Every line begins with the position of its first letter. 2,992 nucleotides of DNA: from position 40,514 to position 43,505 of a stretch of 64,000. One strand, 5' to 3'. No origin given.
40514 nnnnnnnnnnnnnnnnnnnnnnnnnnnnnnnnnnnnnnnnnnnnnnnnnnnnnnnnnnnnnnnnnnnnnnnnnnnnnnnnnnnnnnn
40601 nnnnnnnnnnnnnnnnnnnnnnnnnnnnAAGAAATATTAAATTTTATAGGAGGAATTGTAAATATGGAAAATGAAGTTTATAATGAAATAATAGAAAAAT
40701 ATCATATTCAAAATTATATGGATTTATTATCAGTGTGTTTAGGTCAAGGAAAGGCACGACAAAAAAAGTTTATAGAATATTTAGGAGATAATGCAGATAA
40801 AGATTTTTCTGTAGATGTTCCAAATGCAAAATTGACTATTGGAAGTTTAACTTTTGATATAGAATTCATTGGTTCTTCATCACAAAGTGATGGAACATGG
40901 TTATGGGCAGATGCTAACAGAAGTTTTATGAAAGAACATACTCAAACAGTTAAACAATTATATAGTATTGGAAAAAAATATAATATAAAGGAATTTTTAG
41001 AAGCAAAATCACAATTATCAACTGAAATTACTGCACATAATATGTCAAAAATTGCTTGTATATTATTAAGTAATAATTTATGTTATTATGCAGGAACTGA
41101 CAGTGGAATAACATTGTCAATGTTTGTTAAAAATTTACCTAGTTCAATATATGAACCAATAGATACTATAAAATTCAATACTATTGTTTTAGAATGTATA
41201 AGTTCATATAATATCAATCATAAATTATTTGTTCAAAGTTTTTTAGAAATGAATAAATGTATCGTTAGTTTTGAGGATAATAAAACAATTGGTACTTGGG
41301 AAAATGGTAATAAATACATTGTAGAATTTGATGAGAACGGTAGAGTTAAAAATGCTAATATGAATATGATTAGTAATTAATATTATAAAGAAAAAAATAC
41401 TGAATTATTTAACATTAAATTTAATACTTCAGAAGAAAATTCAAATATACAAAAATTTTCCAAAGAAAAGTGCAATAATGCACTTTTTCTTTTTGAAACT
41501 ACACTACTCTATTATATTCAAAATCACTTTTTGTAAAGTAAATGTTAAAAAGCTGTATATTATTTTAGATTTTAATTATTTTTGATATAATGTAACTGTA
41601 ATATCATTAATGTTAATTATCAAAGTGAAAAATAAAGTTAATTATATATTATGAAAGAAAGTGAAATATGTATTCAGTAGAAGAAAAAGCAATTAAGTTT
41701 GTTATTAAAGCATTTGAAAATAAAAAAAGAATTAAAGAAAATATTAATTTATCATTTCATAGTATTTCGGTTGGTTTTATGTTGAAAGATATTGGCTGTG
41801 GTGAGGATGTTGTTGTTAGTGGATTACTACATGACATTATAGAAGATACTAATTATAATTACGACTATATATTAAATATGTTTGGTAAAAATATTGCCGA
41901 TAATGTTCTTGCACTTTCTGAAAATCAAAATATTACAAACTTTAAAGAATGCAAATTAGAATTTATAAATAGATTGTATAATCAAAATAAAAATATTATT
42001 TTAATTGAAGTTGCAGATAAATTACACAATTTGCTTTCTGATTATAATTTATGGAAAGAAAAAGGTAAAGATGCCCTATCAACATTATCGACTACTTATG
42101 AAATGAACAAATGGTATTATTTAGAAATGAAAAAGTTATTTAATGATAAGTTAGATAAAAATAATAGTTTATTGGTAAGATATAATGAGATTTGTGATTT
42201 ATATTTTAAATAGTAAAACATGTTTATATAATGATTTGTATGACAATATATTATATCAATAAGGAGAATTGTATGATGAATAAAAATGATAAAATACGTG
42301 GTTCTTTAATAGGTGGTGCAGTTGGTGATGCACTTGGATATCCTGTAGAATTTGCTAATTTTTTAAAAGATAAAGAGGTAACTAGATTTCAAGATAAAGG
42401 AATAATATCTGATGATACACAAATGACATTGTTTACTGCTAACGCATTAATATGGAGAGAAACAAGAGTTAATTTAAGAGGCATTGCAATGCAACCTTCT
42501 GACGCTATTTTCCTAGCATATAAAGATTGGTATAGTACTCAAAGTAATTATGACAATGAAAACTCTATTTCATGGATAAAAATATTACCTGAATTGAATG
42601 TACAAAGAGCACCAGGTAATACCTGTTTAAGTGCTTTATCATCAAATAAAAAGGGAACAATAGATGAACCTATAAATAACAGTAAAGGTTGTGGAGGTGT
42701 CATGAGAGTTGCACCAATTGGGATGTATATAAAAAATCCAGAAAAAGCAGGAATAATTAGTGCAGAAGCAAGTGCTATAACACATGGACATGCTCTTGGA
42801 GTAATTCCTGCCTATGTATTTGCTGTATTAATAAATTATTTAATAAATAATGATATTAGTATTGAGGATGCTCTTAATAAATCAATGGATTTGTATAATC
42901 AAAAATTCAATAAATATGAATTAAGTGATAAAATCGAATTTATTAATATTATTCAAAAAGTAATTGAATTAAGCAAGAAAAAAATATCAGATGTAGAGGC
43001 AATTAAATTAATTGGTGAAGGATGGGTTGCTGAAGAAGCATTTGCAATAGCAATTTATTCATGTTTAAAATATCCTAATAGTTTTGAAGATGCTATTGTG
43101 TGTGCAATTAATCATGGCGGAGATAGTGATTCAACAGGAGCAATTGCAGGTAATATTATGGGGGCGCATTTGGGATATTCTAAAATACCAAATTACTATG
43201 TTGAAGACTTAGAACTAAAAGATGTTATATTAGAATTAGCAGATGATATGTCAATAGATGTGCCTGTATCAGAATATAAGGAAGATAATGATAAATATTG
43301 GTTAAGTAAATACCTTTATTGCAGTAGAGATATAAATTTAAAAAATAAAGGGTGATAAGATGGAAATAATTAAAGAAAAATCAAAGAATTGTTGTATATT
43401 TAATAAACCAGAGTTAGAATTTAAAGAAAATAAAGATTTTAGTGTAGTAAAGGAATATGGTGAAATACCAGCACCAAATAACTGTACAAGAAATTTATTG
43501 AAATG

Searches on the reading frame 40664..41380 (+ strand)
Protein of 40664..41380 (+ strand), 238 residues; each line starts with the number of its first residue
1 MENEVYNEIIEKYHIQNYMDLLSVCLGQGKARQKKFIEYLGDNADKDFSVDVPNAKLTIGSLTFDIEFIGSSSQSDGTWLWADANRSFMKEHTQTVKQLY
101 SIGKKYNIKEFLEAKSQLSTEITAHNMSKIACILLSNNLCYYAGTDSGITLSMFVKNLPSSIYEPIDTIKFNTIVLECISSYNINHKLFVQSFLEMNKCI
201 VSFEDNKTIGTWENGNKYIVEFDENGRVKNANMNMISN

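Call 40: search_protein_families(library=phrogs, proteins=[window:40664-41380:+], max_evalue=0.001)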
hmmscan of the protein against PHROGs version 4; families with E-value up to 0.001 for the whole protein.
window:40664-41380:+ (238 aa): 0 families

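Call 79: search_protein_families(library=pfam, proteins=[window:40664-41380:+], max_evalue=0.001)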
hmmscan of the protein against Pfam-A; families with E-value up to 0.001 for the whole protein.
window:40664-41380:+ (238 aa): 1 family
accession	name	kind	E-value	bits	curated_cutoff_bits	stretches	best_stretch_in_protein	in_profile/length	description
PF21813.2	DUF6882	-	8.3e-20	71.5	23.9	1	21-148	3-134/142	Family of unknown function (DUF6882)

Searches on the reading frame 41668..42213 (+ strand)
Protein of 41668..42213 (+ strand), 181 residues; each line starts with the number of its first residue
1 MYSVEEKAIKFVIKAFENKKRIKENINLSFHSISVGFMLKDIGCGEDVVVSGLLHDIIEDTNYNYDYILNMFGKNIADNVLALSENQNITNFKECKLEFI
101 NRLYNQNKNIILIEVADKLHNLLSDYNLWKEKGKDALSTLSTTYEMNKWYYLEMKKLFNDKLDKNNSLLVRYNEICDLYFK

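Call 79: search_protein_families(library=pfam, proteins=[window:41668-42213:+], max_evalue=0.001)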
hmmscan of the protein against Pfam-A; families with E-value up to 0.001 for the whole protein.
window:41668-42213:+ (181 aa): 2 families
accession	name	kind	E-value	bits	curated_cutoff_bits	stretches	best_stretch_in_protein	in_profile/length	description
PF13328.12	HD_4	-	1.1e-08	35.4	27.2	1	8-124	1-126/156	HD domain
PF01966.28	HD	-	4.1e-05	24.3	22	1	31-121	4-115/116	HD domain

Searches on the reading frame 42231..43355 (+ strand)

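Call 40: search_protein_families(library=phrogs, proteins=[window:42231-43355:+], max_evalue=0.001)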
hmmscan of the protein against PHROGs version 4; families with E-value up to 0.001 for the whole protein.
window:42231-43355:+ (374 aa): 2 families
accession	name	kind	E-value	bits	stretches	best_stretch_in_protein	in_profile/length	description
phrog_6572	-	other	7.9e-37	128.1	1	15-344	1-308/325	ADP-ribosylglycohydrolase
phrog_22100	-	unknown function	1e-35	124.6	1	23-329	4-288/306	-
